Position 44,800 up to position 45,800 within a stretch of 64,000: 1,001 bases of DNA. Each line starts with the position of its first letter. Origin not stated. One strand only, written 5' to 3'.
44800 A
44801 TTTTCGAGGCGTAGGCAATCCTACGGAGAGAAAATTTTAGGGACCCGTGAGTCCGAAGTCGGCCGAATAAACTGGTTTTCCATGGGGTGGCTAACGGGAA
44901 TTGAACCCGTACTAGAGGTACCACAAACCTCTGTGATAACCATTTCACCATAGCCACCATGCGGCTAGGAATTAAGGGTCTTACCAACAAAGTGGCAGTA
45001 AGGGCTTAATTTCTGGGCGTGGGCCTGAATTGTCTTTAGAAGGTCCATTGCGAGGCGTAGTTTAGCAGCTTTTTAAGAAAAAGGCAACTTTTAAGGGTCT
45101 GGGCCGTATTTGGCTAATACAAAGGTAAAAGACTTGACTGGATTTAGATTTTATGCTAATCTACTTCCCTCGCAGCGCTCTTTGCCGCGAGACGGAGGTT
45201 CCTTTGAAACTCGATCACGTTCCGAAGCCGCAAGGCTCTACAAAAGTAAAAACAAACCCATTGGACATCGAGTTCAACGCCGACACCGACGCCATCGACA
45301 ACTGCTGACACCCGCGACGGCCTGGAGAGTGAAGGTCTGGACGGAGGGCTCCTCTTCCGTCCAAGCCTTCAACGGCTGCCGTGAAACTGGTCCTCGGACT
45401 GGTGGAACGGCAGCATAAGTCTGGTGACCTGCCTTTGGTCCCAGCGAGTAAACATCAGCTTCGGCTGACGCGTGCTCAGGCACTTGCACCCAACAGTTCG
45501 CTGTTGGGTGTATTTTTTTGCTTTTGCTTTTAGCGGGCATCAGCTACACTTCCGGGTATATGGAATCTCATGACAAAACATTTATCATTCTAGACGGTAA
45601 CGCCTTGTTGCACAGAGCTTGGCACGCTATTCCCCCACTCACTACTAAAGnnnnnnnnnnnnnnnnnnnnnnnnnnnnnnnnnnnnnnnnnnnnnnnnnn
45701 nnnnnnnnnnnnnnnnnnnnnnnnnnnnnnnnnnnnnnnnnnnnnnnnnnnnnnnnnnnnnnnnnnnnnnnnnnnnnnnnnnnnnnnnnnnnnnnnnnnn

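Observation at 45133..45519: Promoter-to-terminator unit (~350 nt) with no ORF between tRNA-His and polA: candidate structured ncRNA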

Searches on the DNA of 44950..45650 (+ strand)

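Call 4: search_rna_families(source=window, start=44950, end=45650, threshold=evalue, max_evalue=10, show_alignments=5)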
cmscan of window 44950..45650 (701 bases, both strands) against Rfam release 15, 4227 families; matches with E-value up to 10: 4.
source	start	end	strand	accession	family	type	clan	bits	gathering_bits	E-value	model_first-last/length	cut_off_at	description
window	45067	45152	+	RF02772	AilA_thermometer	Cis-reg; thermoregulator;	-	28.6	81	0.019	1-89/89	no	AilA 5' UTR thermometer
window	44966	45015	+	RF03701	mir-4041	Gene; miRNA;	-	16.1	74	7.4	1-54/54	no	mir-4041 microRNA precursor family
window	45412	45466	-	RF02726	sno_ZL63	Gene; snRNA; snoRNA; CD-box;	-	14.2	50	9.6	1-43/43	no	Small nucleolar RNA ZL63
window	45330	45371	+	RF04141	MIR8622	Gene; miRNA;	-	13.6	197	6.6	1-212/212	no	MIR8622 microRNA precursor family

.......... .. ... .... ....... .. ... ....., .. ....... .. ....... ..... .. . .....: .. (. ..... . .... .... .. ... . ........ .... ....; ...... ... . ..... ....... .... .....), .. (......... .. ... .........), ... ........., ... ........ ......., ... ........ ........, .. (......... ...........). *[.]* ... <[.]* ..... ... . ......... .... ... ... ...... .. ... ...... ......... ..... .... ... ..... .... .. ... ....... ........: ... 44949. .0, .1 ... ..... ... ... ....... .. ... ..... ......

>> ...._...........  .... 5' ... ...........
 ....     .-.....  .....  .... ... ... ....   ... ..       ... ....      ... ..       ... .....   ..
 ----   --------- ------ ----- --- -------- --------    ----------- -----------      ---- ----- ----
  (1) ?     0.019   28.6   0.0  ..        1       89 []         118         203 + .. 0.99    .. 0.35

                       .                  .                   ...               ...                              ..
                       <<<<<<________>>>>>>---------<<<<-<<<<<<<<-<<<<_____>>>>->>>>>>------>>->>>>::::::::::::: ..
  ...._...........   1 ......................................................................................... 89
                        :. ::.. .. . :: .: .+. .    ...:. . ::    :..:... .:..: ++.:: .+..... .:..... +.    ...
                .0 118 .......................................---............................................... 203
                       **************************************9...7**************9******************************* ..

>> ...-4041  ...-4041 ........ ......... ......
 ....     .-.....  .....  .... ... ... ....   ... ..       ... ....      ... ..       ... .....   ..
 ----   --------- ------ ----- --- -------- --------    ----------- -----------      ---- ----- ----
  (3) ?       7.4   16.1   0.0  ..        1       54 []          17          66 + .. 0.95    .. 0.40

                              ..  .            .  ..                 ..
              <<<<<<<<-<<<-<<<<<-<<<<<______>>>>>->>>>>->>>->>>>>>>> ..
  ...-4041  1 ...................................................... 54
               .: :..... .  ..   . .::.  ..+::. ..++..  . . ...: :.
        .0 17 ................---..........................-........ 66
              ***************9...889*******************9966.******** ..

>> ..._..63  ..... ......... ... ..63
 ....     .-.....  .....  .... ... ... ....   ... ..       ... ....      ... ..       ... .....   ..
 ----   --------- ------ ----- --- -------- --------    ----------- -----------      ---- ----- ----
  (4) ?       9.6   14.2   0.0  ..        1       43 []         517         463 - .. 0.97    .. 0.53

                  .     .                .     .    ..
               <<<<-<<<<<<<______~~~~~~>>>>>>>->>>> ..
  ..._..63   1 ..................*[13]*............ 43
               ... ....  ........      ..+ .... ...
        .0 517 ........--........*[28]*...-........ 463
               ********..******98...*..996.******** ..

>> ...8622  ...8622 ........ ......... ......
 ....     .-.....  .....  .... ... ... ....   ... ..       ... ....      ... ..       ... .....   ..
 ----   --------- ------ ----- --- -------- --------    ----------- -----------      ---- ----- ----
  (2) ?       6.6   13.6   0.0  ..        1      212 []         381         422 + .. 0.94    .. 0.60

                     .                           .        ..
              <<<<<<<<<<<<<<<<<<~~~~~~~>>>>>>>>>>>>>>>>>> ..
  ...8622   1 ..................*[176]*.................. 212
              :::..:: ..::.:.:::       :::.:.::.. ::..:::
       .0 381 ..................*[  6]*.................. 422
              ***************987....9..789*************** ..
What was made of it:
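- On tmRNA: Rfam shows no tmRNA hit at E <= 10 (call 4).
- On SRP RNA (small or large bacterial): No hit at E <= 10 (call 4).
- On 6S RNA: No Rfam hit (call 4).
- On Riboswitch, T-box or attenuator leader: No Rfam cis-regulatory hit above noise (call 4).
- No riboswitch or T-box match appears even at E <= 10 (call 4). cmscan finds no hit to any of these families even at E <= 10 (call 4).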

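Call 64: search_dna_similar(query=window:45095-45525:+, collection=phages, mode=distant, max_evalue=1, max_rows=10)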
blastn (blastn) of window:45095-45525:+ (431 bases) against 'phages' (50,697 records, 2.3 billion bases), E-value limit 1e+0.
Records with a match: 4; places in all: 4; records where one place covers at least 80% of the query: 0.
Best place of each record, by identity: 90-95% 2; 80-90% 2.
By first word of the organism name: Microbacterium 2; Bacteriophage 1; Xanthomonas 1.
By host as written in the record: Microbacterium paraoxydans NRRL B-14843 2; - 1; Xanthomonas sp. 1.
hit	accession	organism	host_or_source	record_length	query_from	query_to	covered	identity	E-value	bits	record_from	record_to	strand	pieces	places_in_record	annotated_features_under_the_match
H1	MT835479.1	Bacteriophage sp.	human fecal samples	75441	186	226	10%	84.1%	1e-1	43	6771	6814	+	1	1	record has no annotation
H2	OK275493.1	Xanthomonas phage MET13-T1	Xanthomonas sp.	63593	184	222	9%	84.6%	4e-1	41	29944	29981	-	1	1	hypothetical protein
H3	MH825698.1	Microbacterium phage Burro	Microbacterium paraoxydans NRRL B-14843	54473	178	205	6%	92.9%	1e-1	43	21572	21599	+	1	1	27: hypothetical protein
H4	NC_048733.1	Microbacterium phage Burro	Microbacterium paraoxydans NRRL B-14843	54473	178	205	6%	92.9%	1e-1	43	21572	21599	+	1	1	27: hypothetical protein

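Call 65: search_dna_similar(query=window:45095-45525:+, collection=plasmids, mode=distant, max_evalue=1, max_rows=10)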
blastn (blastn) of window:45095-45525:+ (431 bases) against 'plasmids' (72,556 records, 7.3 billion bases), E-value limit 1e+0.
Records with a match: 4; places in all: 4; records where one place covers at least 80% of the query: 0.
Best place of each record, by identity: 90-95% 1; 80-90% 3.
By first word of the organism name: Natrinema 1; Haladaptatus 1; Streptomyces 1; Rhodococcus 1.
By predicted mobility (MOB-suite, as given by PLSDB): non-mobilizable 3; mobilizable 1.
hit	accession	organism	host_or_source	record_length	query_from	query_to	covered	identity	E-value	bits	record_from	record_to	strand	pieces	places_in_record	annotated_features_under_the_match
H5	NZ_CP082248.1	Natrinema sp. SYSU A 869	cell culture,salt lake sediment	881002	185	227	10%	83.7%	4e-1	44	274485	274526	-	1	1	ribonuclease HI family protein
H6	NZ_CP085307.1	Haladaptatus pallidirubidus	cell culture,saline soil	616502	185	227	10%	83.7%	4e-1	44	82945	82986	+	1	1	ribonuclease HI family protein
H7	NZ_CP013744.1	Streptomyces sp. CdTB01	soil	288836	175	213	9%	85.0%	4e-1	43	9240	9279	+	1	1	ParB/RepB/Spo0J family partition protein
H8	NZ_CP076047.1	Rhodococcus sp. USK10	-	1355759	181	209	7%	93.1%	1e-1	45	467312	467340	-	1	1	record has no annotation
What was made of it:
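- Tried and rejected: blastn against phage and plasmid collections: only chance hits of 28-44 nt (calls 64, 65).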

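Call 77: build_rna_model(alignment_id=A2)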
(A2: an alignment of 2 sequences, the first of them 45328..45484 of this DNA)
Model R1 built from alignment A2 (2 sequences, 157 columns); structure: RNAalifold consensus.
model positions 157; base pairs 52; branch points 3; effective number of sequences 0.59; information 0.59 bits per position. Calibrated on 0.2 Mb of random sequence (short: E-values are rough).
structure used (alignment columns):
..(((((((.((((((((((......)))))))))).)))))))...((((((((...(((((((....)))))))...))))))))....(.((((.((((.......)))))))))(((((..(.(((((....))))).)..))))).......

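Call 78: search_with_rna_model(model_id=R1, sources=[window, L001, L002, L003, L008, L009, L010, L011, L012, L013, L014, L015, L016, L017, L019], max_evalue=10)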
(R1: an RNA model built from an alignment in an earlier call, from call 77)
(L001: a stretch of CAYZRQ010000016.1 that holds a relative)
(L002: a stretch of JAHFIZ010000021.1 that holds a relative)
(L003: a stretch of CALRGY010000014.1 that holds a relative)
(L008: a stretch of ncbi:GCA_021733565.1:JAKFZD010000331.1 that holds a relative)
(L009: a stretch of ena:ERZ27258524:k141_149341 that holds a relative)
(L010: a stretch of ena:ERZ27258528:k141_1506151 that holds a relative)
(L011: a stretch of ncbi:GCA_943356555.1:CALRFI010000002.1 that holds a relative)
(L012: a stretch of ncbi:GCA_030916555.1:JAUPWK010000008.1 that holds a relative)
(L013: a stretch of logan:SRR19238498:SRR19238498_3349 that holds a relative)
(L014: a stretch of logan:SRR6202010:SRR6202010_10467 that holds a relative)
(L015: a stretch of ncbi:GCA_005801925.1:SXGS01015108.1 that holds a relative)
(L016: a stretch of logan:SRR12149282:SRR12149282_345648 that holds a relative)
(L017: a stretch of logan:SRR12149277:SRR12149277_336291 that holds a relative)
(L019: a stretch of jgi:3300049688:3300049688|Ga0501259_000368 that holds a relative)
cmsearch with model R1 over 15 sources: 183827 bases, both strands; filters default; matches with E-value up to 10: 5.
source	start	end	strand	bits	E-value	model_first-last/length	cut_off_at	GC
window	45328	45484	+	197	2.1e-49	1-157/157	no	0.59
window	45330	45371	-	20.7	0.0016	3-44/157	no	0.6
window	7787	7820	-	8.7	2.2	51-84/157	no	0.59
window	41092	41122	-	7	6.1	3-44/157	no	0.61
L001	1088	1125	+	6.6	7.9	49-86/157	no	0.53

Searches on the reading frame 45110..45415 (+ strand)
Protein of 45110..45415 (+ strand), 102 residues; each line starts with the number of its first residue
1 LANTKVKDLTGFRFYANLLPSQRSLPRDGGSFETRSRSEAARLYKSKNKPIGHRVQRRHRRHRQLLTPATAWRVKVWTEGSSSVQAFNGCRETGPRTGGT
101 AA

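Call 50: list_cluster_members(proteins=[window:45110-45415:+, window:45153-45305:+, window:45381-45530:+, window:45277-45540:-, window:45159-45311:-, window:45218-45364:-, window:45204-45305:+, window:45372-45455:-])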
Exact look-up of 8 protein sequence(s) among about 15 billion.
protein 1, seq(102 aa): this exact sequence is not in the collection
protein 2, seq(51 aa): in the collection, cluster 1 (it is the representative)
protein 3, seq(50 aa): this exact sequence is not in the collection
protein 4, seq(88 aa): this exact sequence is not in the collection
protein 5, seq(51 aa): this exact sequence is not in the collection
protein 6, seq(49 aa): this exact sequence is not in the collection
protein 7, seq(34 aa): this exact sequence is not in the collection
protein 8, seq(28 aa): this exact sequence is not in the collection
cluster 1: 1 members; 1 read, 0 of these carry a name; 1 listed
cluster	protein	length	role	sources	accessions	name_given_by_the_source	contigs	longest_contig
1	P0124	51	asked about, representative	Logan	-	-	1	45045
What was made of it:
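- On Small-protein gene: Singleton cluster (call 50).
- A public gene caller called the 51-aa ORF (call 50). The cluster is a singleton (call 50).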

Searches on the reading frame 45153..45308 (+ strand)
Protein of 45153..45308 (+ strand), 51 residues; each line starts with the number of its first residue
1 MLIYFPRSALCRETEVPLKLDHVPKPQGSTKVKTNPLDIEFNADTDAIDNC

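Call 57: find_encoding_contigs(protein=window:45153-45308:+, flank=3000, max_places=6)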
Protein window:45153-45308:+ (51 aa): 1 contig read that carries it; 1 place shown.
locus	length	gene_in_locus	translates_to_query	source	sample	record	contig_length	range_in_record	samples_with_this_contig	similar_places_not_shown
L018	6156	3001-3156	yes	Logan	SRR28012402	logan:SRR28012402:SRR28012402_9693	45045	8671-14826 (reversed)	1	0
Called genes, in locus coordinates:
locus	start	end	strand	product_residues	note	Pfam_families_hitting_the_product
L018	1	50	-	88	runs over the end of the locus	PF00312:Ribosomal_S15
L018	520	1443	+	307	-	PF02899:Phage_int_SAM_1, PF13102:Phage_int_SAM_5 (weak), PF13495:Phage_int_SAM_4, PF00589:Phage_integrase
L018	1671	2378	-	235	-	PF02698:DUF218 (weak)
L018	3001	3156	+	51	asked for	-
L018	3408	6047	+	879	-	PF02739:5_3_exonuc_N, PF01367:5_3_exonuc, PF00476:DNA_pol_A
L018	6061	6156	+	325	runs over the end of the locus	PF06144:DNA_pol3_delta (weak), PF21694:DNA_pol3_delta_C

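Call 79: search_protein_representatives(protein=window:45153-45305:+)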
Query: 51 residues. Proteins with E-value up to 0.001 (for the whole library): 2; up to 1e-10: 1; up to 1e-30: 0. The best 2 are listed.
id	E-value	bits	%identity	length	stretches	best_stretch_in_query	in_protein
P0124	6.5e-28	110.2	100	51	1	1-51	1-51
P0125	2.7e-06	43.0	34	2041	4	8-48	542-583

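Call 83: search_protein_families(library=pfam, proteins=[P0125, window:45153-45305:+], max_evalue=10)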
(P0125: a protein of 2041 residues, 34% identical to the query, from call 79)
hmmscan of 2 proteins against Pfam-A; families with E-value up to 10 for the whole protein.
P0125 (2041 aa): 19 families
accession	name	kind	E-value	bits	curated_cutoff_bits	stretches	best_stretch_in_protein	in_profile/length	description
PF24507.1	Ig_CFAP65_4th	-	1.9e-49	166.4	27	11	628-661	23-56/76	CFAP65, fourth Ig-like domain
PF22065.2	Cep192_D7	-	9.4e-23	80.9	27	2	1086-1117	66-97/125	Cep192 domain 7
PF22544.2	HYDIN_VesB_CFA65-like_Ig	-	1.6e-21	76.9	25.5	3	623-672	42-88/100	HYDIN/CFA65/VesB-like, Ig-like domain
PF16640.11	Big_3_5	-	3.9e-19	69.4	35.5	5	1620-1663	49-88/88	Bacterial Ig-like domain (group 3)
PF03544.19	TonB_C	-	3.6e-16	59.8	24.6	1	1965-2039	3-79/79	Gram-negative bacterial TonB protein C-terminal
PF15780.11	ASH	-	1.8e-11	44.5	27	0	485-508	60-83/98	Abnormal spindle-like microcephaly-assoc'd, ASPM-SPD-2-Hydin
PF14347.11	DUF4399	-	2.6e-10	41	28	1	1628-1662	54-90/91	Domain of unknown function (DUF4399)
PF13614.12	AAA_31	-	2.6e-06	27.9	27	1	157-289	2-138/177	AAA domain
PF21380.2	Nrd1-Seb1_dom2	-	3e-06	27.6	27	0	1106-1131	2-27/57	Nrd1/Seb1, domain 2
PF24798.1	Ig-CFAP74_4th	-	3.1e-06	27.7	28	0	712-736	50-74/95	CFAP74 forth Ig-like domain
PF01656.29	CbiA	-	7.7e-05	23.1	25.4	1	160-364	2-119/125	CobQ/CobB/MinD/ParA nucleotide binding domain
PF16708.10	LppA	-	0.00089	19.7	26.4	0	580-612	30-65/153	Lipoprotein confined to pathogenic Mycobacterium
PF22689.1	FGAR-AT_PurM_N-like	-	0.051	13.8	27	0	707-748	116-157/160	FGAR-AT PurM_N-like domain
PF10609.15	ParA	-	0.073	12.9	27.1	1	158-194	5-40/246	NUBPL iron-transfer P-loop NTPase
PF02374.21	ArsA_ATPase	-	0.09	12.4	24.3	1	161-192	5-35/305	Anion-transporting ATPase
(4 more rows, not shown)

window:45153-45305:+ (51 aa): 0 families

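Call 90: search_protein_families(library=phrogs, proteins=[window:45153-45305:+], max_evalue=0.1)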
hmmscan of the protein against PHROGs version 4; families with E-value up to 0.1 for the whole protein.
window:45153-45305:+ (51 aa): 0 families

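Call 91: search_protein_families(library=padloc, proteins=[window:45153-45305:+], max_evalue=0.1)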
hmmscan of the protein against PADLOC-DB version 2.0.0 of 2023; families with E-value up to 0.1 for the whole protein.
window:45153-45305:+ (51 aa): 0 families

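Call 92: search_protein_families(library=ncbifam, proteins=[window:45153-45305:+], max_evalue=0.1)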
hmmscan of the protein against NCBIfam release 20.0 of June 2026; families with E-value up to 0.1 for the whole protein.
window:45153-45305:+ (51 aa): 0 families
